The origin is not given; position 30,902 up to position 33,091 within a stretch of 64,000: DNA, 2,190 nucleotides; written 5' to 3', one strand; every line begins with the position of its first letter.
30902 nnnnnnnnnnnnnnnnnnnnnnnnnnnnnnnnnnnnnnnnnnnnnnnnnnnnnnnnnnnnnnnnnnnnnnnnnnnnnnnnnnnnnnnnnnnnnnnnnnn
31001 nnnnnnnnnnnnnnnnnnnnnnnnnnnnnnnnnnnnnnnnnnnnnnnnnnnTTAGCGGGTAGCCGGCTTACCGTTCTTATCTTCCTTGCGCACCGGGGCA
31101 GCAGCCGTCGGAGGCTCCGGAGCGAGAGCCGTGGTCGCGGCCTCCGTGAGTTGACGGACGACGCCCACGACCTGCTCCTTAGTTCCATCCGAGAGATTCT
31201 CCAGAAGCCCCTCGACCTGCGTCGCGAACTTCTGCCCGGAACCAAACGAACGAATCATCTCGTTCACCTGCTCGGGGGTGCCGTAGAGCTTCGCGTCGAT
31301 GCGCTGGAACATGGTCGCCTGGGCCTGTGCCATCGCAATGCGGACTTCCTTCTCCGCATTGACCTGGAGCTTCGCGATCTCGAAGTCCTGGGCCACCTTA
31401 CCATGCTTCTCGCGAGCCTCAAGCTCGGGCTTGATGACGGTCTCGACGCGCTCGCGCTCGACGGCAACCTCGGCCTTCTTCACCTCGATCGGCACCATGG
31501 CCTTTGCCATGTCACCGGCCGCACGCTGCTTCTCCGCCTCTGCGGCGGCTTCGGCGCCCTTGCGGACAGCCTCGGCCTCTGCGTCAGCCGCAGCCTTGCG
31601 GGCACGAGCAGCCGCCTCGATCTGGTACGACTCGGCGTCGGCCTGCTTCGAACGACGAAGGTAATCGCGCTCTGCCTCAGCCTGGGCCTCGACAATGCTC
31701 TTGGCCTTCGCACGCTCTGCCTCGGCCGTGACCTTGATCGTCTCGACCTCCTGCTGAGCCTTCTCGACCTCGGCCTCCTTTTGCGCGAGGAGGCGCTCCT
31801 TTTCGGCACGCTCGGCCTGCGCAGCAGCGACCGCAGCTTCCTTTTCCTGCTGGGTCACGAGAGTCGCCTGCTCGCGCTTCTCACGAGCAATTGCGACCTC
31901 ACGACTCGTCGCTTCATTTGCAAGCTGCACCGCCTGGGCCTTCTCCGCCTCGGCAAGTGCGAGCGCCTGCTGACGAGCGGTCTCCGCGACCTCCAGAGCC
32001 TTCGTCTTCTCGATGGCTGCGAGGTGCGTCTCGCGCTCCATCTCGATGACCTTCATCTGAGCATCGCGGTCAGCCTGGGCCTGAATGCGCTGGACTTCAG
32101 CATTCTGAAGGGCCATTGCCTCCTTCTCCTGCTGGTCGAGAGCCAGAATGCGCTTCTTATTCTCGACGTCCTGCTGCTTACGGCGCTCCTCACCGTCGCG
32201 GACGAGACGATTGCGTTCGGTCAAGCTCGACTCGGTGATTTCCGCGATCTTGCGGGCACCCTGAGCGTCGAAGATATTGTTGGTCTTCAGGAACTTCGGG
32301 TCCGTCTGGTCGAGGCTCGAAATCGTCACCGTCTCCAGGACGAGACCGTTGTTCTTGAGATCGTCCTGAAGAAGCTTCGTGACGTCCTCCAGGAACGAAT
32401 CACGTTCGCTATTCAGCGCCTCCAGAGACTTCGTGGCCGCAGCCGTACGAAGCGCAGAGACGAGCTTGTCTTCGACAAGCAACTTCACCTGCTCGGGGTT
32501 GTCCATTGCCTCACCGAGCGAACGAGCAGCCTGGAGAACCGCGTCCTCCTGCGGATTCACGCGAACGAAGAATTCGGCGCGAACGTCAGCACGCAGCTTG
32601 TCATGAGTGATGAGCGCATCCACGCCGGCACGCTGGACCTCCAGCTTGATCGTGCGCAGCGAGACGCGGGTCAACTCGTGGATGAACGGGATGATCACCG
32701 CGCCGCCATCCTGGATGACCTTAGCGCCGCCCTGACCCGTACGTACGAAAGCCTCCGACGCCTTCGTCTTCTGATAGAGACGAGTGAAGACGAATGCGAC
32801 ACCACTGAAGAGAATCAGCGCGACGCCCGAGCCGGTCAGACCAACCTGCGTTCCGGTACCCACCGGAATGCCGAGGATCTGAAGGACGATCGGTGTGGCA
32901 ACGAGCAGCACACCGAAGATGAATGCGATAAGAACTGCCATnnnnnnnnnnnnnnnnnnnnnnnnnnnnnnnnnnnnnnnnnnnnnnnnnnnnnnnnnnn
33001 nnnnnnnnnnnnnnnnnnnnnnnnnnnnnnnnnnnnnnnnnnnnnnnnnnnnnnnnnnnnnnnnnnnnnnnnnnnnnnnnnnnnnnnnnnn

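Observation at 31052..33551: Phage-borne NfeD plus flotillin (SPFH) two-gene module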

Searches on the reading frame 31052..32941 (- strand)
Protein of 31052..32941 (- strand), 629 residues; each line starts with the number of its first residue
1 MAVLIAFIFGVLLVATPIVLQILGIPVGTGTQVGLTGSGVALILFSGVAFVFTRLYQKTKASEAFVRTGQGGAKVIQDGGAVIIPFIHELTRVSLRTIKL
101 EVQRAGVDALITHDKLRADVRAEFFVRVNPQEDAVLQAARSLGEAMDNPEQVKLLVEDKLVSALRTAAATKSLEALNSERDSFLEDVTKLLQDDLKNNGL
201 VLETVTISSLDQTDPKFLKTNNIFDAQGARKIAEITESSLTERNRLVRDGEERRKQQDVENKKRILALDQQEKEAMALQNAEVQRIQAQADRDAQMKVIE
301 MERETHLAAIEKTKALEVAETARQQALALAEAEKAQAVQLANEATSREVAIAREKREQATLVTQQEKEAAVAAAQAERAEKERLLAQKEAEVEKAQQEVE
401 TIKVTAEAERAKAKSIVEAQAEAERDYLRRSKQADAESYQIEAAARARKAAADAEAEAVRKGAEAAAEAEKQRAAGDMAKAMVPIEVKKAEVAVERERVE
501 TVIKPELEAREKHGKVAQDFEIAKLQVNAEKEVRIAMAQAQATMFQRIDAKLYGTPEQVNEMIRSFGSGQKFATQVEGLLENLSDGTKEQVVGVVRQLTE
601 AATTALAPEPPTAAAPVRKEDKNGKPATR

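Call 3: search_protein_families(library=pfam, proteins=[window:31052-32941:-], max_evalue=0.01)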
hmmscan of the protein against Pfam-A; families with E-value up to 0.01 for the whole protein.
window:31052-32941:- (629 aa): 1 family
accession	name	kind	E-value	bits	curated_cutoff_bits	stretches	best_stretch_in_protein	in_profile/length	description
PF01145.31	Band_7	-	3.1e-21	76.6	23.6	1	59-236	3-164/176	SPFH domain / Band 7 family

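Call 4: search_protein_families(library=phrogs, proteins=[window:31052-32941:-], max_evalue=0.01)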
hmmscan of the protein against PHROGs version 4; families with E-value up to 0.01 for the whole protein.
window:31052-32941:- (629 aa): 1 family
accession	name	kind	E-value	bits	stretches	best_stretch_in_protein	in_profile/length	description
phrog_200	-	other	3.1e-08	34.1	1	5-211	45-257/379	lipoprotein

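Call 7: search_dna_similar(query=window:31052-32941:-, collection=phages, mode=protein, max_rows=30)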
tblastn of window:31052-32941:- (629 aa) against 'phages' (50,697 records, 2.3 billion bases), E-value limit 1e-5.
Records with a match: 6; places in all: 6; records where one place covers at least 80% of the query: 0.
Best place of each record, by identity: <60% 6.
By first word of the organism name: Sinorhizobium 1; Salmonella 1; phage 1; Bacteriophage 1; Vibrio 1; Escherichia 1.
By host as written in the record: - 2; Sinohrizobium meliloti NRRL L-50 1; Salmonella enterica subsp. enterica serovar Kentucky 1; Vibrio parahaemolyticus ATCC 17802 1; Escherichia coli O157:H7 ATCC 43895 1.
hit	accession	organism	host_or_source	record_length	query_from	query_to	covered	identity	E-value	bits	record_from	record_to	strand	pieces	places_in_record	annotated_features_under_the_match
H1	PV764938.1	Sinorhizobium phage Phosso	Sinohrizobium meliloti NRRL L-50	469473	54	315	42%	37.8%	5e-44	175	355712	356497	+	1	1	SPFH domain-containing protein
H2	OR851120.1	Salmonella phage S.Kent 1-2-1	Salmonella enterica subsp. enterica ...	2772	52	176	20%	48.8%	1e-30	133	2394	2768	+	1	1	record has no annotation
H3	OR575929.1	phage csAssE-Sib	human gut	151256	31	210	29%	26.5%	7e-8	62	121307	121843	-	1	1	flotillin family protein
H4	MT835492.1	Bacteriophage sp.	human fecal samples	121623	55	218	26%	28.5%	6e-6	56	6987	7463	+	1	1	record has no annotation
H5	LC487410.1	Vibrio phage KIT04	Vibrio parahaemolyticus ATCC 17802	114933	71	250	29%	25.0%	6e-7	59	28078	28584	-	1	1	flotillin family protein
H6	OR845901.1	Escherichia phage ECO95 1-6-1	Escherichia coli O157:H7 ATCC 43895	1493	52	114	10%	54.0%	5e-14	81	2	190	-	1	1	record has no annotation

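Call 9: get_annotated_region(hit=H1, flank=6000)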
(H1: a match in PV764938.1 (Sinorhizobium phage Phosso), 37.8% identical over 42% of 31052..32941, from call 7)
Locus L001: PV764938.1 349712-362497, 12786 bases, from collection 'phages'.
description: Sinorhizobium phage Phosso, complete genome.
organism: Sinorhizobium phage Phosso (NCBI taxid 3435197)
taxonomy: Viruses
host: Sinohrizobium meliloti NRRL L-50; source: soil; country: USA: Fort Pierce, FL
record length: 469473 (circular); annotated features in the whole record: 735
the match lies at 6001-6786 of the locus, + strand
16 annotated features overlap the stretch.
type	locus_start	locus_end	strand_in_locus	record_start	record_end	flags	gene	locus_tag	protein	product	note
CDS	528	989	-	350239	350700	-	-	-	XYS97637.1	hypothetical protein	480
CDS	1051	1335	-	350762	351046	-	-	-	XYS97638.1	PAAR domain-containing protein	481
CDS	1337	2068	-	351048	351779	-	-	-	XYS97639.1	hypothetical protein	482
CDS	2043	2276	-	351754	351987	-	-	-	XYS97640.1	hypothetical protein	483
CDS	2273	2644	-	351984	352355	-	-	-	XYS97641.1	hypothetical protein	484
CDS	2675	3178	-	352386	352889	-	-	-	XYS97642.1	hypothetical protein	485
CDS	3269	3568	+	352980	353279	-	-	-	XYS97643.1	hypothetical protein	486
CDS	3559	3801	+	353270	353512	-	-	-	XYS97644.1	hypothetical protein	487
CDS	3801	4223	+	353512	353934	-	-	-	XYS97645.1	hypothetical protein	488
CDS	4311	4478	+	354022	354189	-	-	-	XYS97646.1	hypothetical protein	489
CDS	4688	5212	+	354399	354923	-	-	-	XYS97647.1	hypothetical protein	490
CDS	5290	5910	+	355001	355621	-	-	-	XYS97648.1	hypothetical protein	491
CDS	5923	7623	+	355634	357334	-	-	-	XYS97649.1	SPFH domain-containing protein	492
CDS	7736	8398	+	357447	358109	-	-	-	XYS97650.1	hypothetical protein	493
CDS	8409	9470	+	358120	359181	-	-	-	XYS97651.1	toxic anion resistance protein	494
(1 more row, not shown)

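Call 10: get_annotated_region(hit=H3, flank=4000)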
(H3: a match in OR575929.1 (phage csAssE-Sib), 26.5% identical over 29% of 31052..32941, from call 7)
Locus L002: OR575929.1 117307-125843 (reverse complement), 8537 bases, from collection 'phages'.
description: Phage csAssE-Sib, complete genome.
organism: phage csAssE-Sib (NCBI taxid 3092639)
taxonomy: Viruses; Duplodnaviria; Heunggongvirae; Uroviricota; Caudoviricetes
host: -; source: human gut; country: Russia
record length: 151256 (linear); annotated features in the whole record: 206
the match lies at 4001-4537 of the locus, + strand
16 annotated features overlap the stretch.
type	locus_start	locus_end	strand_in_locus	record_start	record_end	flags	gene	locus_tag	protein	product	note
CDS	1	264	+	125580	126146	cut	-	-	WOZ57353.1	zinc-finger-containing domain protein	zinc-finger-containing domain protein, DNA-binding, transcription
CDS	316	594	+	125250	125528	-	-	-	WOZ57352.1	hypothetical protein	-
CDS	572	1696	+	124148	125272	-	-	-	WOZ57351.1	DnaB-like replicative helicase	DNAB-Like Replicative Helicase; ATPase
CDS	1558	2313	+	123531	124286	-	-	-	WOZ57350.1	hypothetical protein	-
CDS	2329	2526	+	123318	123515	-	-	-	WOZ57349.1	hypothetical protein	-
CDS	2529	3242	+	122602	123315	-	-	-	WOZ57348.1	hypothetical protein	-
CDS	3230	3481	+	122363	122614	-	-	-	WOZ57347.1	acyl carrier protein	-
CDS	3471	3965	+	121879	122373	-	-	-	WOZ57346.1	transmembrane protein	hypothetical protein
CDS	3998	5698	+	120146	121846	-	-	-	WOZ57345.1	flotillin family protein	-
CDS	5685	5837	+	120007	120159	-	-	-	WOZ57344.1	hypothetical protein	-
CDS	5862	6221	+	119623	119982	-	-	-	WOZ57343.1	hypothetical protein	-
CDS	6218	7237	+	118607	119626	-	-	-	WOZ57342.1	exodeoxyribonuclease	-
CDS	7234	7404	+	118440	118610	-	-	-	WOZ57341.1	hypothetical protein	-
CDS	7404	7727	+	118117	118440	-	-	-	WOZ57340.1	transmembrane domain protein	hypothetical protein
CDS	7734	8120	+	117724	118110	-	-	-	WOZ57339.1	hypothetical protein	-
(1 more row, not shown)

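Call 11: get_annotated_region(hit=H5, flank=4000)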
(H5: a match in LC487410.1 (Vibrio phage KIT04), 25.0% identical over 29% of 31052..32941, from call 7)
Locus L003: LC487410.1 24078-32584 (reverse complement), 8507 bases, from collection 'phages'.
description: Vibrio phage KIT04 DNA, complete genome.
organism: Vibrio phage KIT04 (NCBI taxid 2508207)
taxonomy: Viruses; Duplodnaviria; Heunggongvirae; Uroviricota; Caudoviricetes; Demerecviridae; Ermolyevavirinae
host: Vibrio parahaemolyticus ATCC 17802; source: tissue of mussel; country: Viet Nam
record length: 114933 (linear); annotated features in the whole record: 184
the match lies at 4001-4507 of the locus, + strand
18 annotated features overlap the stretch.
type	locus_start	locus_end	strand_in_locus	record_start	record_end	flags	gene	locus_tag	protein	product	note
CDS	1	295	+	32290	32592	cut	-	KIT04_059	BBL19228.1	hypothetical protein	-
CDS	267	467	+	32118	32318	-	-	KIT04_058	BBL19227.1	hypothetical protein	-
CDS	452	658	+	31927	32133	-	-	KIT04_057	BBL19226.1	hypothetical protein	-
CDS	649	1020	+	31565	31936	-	-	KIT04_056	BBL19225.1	hypothetical protein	-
CDS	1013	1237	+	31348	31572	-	-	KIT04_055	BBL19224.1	hypothetical protein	-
CDS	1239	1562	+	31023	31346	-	-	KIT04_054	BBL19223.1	hypothetical protein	-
CDS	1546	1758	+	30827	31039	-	-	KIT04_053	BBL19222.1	hypothetical protein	-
CDS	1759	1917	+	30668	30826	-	-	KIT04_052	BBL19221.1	hypothetical protein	-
CDS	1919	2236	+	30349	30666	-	-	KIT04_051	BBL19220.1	hypothetical protein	-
CDS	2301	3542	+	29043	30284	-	-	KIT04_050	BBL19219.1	hypothetical protein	-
CDS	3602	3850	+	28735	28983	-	-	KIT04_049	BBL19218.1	hypothetical protein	-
CDS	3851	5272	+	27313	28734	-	-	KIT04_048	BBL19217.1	flotillin family protein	-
CDS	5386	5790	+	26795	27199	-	-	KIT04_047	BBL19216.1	hypothetical protein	-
CDS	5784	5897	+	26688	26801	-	-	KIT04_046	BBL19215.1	hypothetical protein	-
CDS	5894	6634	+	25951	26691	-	-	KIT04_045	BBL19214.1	hypothetical protein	-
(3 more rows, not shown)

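Call 12: search_protein_families(library=pfam, proteins=[L001:5290-5910:+, L001:5923-7623:+, L001:7736-8398:+, L002:3471-3965:+, L002:3998-5698:+, L003:3602-3850:+, L003:3851-5272:+, L003:2301-3542:+], max_evalue=0.01)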
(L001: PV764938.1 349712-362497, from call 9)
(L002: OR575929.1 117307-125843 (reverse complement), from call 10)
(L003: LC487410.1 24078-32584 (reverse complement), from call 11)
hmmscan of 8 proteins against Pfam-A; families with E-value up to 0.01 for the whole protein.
L001:5290-5910:+ (206 aa): 2 families
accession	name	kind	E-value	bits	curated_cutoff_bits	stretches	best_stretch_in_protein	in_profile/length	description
PF21001.2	YqiJ_N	-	1.1e-18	68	23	1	10-116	1-115/116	Inner membrane protein YqiJ, N-terminal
PF07290.17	YqiJ_OB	-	3.3e-06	27.5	25.4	1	140-195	2-58/64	Inner membrane protein YqiJ, OB-fold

L001:5923-7623:+ (566 aa): 3 families
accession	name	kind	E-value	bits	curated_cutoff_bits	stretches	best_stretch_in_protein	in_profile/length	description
PF15975.10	Flot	-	1.1e-21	77.6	27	1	392-512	2-123/124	Flotillin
PF01145.31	Band_7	-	3.1e-21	76.7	23.6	1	36-185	7-147/176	SPFH domain / Band 7 family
PF13421.11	Band_7_1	-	0.00026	21.1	24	1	122-182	134-192/211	SPFH domain-Band 7 family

L001:7736-8398:+ (220 aa): 1 family
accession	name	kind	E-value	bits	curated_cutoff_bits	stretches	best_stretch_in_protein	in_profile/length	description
PF10112.14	Halogen_Hydrol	-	1.3e-22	81.1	29.8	1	8-212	5-191/191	5-bromo-4-chloroindolyl phosphate hydrolysis protein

L002:3471-3965:+ (164 aa): 0 families

L002:3998-5698:+ (566 aa): 2 families
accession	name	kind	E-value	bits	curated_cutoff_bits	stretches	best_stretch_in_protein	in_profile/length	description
PF01145.31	Band_7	-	3.2e-26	92.9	23.6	1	30-211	4-176/176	SPFH domain / Band 7 family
PF15975.10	Flot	-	2.1e-09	38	27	1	450-559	1-120/124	Flotillin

L003:3602-3850:+ (82 aa): 0 families

L003:3851-5272:+ (473 aa): 1 family
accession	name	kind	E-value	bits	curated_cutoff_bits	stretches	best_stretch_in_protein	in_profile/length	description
PF01145.31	Band_7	-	4.6e-24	85.9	23.6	1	30-214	5-173/176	SPFH domain / Band 7 family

L003:2301-3542:+ (413 aa): 0 families

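Call 13: search_protein_families(library=ncbifam, proteins=[window:31052-32941:-], max_evalue=0.01)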
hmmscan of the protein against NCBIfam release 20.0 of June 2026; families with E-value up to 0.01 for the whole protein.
window:31052-32941:- (629 aa): 1 family
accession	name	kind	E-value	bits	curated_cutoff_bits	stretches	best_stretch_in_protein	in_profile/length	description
NF058507.1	FlotScfldFlot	equivalog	7e-08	32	700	1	72-267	50-233/477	flotillin lipid rafts scaffold protein FloT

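Call 14: search_protein_families(library=padloc, proteins=[window:31052-32941:-], max_evalue=0.01)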
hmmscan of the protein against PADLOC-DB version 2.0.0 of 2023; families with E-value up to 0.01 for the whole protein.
window:31052-32941:- (629 aa): 0 families

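Call 16: find_encoding_contigs(protein=window:31052-32941:-, flank=10000, max_places=6)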
Protein window:31052-32941:- (629 aa): 3 contigs read that carry it; 2 places shown.
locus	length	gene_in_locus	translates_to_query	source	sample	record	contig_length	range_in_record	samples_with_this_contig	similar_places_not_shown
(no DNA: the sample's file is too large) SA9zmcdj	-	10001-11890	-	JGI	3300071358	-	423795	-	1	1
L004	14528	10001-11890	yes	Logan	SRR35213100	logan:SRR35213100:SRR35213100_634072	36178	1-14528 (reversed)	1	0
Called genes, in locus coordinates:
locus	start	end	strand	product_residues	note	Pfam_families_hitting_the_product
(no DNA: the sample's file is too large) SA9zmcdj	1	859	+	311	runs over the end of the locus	PF13532:2OG-FeII_Oxy_2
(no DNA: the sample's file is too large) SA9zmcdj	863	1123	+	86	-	-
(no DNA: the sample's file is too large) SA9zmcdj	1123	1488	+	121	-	-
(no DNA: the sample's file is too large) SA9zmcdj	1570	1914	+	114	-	-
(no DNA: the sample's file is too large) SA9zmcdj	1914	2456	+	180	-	-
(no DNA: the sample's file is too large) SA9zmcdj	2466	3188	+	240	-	PF00300:His_Phos_1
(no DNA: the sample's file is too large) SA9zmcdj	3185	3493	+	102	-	-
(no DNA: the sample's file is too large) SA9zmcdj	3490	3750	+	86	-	-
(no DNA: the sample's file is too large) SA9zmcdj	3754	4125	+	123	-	-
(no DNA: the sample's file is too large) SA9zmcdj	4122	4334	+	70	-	-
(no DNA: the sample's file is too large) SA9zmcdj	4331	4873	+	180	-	-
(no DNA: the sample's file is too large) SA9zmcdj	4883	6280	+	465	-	PF14216:DUF4326, PF01068:DNA_ligase_A_M, PF14743:DNA_ligase_OB_2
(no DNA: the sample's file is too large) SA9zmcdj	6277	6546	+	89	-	-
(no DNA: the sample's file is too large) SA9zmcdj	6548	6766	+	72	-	-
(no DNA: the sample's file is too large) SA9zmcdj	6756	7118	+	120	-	-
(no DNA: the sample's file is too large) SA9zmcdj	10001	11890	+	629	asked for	PF01145:Band_7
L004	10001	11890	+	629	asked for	PF01145:Band_7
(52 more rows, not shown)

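Call 17: find_homologous_proteins(query=window:31052-32941:-)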
Query window:31052-32941:- (629 aa): 927 proteins with E <= 0.001 among 8000 candidates; the best 120 are listed.
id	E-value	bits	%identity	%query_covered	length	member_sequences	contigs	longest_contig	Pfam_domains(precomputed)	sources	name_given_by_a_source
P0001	0.0e+0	1255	100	100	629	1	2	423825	PF01145.32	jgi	jgi:flotillin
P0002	0.0e+0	1213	98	100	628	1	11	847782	PF01145.32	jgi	jgi:flotillin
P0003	0.0e+0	1029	84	99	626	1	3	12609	PF01145.32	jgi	jgi:flotillin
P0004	0.0e+0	1019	82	99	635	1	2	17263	PF01145.32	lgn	-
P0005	0.0e+0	1013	83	99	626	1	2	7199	PF01145.32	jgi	jgi:flotillin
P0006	1.2e-277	940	77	100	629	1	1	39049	PF01145.32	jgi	-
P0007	1.4e-274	930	78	95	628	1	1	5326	PF01145.32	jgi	-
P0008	3.6e-259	879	71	99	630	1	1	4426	PF01145.32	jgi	jgi:uncharacterized membrane protein YqiK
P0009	1.4e-248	844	69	100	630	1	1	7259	PF01145.32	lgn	-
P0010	6.3e-241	819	68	97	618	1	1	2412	PF01145.32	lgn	-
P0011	1.9e-233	794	70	93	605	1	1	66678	PF01145.32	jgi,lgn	jgi:uncharacterized membrane protein YqiK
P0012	3.6e-232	790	69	95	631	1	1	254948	PF01145.32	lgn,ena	-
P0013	8.5e-232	789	68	95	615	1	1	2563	PF01145.32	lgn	-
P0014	1.7e-231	788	65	97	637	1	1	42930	PF01145.32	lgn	-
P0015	1.6e-230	785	67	97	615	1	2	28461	PF01145.32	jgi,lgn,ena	-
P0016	3.4e-230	783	67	96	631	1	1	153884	PF01145.32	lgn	-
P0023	3.8e-176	605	57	93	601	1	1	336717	PF01145.32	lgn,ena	-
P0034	8.2e-172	591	54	94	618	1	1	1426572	PF01145.32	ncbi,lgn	ncbi:MAG: SPFH domain-containing protein [Polyangiaceae bacterium]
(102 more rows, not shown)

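Call 18: find_related_loci(query=window:31052-32941:-, collection=viral_contigs, flank=8000)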
Query window:31052-32941:- (629 aa) in viral_contigs; peptide patterns used: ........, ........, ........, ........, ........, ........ (x = any residue, [..] = any of these).
19 stretches matched a pattern, but none encodes a relative of the query by tblastn (E <= 1e-3).

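Call 21: find_encoding_contigs(protein=P0012, flank=10000, max_places=2)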
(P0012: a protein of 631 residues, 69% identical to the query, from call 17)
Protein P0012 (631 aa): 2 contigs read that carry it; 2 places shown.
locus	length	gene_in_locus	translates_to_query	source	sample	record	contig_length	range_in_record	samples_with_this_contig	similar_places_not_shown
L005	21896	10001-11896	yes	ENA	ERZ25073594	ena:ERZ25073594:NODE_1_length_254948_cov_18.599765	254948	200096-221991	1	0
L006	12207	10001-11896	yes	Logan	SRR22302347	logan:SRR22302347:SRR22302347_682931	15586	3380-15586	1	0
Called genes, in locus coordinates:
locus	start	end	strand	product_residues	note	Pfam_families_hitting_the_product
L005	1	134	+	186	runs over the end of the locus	PF00186:DHFR_1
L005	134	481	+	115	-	-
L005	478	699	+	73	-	-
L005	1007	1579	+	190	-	-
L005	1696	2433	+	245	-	-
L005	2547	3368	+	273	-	-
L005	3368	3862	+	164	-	-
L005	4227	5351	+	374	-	PF01068:DNA_ligase_A_M, PF14743:DNA_ligase_OB_2 (weak)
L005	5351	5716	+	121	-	-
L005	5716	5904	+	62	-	-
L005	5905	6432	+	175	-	-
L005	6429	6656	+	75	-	-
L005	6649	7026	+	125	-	-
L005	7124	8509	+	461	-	-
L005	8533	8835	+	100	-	-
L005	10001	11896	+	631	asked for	PF01145:Band_7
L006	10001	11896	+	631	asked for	PF01145:Band_7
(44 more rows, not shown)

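Call 22: find_encoding_contigs(protein=P0023, flank=10000, max_places=2)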
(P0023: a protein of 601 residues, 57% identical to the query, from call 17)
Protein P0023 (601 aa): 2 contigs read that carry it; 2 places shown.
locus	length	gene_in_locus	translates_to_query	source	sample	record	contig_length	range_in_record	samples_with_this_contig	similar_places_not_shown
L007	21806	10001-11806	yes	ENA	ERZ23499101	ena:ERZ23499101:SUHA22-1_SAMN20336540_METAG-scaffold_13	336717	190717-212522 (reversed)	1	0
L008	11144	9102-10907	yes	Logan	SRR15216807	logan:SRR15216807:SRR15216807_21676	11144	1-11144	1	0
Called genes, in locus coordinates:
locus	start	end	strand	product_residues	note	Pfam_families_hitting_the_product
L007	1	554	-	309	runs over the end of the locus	-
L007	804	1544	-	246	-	PF00813:FliP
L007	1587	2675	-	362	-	PF00890:FAD_binding_2, PF01266:DAO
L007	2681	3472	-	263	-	PF23441:SDR, PF00106:adh_short, PF08659:KR, PF13561:adh_short_C2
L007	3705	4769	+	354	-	PF01070:FMN_dh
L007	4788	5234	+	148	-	PF00582:Usp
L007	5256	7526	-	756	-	PF00069:Pkinase, PF01636:APH (faint), PF03109:ABC1, PF07714:PK_Tyr_Ser-Thr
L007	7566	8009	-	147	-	-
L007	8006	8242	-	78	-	PF00550:PP-binding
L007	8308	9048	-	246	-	-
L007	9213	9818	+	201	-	-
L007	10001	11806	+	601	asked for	PF01145:Band_7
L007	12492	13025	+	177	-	-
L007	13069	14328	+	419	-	PF00069:Pkinase, PF07714:PK_Tyr_Ser-Thr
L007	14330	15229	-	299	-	PF13385:Laminin_G_3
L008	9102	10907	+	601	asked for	PF01145:Band_7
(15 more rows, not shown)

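Call 23: find_encoding_contigs(protein=P0034, flank=8000, max_places=2)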
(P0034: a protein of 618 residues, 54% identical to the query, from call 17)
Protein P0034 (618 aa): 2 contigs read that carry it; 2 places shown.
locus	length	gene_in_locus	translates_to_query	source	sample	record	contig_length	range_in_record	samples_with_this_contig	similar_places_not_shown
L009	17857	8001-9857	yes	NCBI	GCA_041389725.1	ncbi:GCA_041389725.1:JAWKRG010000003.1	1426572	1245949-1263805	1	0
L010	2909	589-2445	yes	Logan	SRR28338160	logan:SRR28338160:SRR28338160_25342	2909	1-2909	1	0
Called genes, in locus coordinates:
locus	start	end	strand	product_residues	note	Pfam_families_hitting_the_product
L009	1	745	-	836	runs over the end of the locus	PF13646:HEAT_2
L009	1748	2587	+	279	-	PF02749:QRPTase_N, PF01729:QRPTase_C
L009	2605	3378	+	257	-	PF03099:BPL_LplA_LipB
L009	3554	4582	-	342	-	-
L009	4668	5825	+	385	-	-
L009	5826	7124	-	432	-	PF00158:Sigma54_activat, PF14532:Sigma54_activ_2, PF25601:AAA_lid_14 (weak), PF02954:HTH_8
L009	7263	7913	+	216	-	PF21001:YqiJ_N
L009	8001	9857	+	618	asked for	PF01145:Band_7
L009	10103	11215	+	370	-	PF26549:Tricorn_N (faint)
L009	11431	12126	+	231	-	PF13505:OMP_b-brl (weak)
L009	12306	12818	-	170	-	PF04542:Sigma70_r2, PF22029:PhyR_sigma2 (weak), PF08281:Sigma70_r4_2, PF04545:Sigma70_r4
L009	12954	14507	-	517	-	PF03853:YjeF_N, PF01256:Carb_kinase, PF02110:HK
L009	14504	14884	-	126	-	PF01648:ACPS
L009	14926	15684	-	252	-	PF03740:PdxJ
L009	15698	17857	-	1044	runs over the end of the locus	PF00595:PDZ, PF13180:PDZ_2 (faint), PF17820:PDZ_6, PF03572:Peptidase_S41, PF07705:CARDB (faint)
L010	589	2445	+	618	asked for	PF01145:Band_7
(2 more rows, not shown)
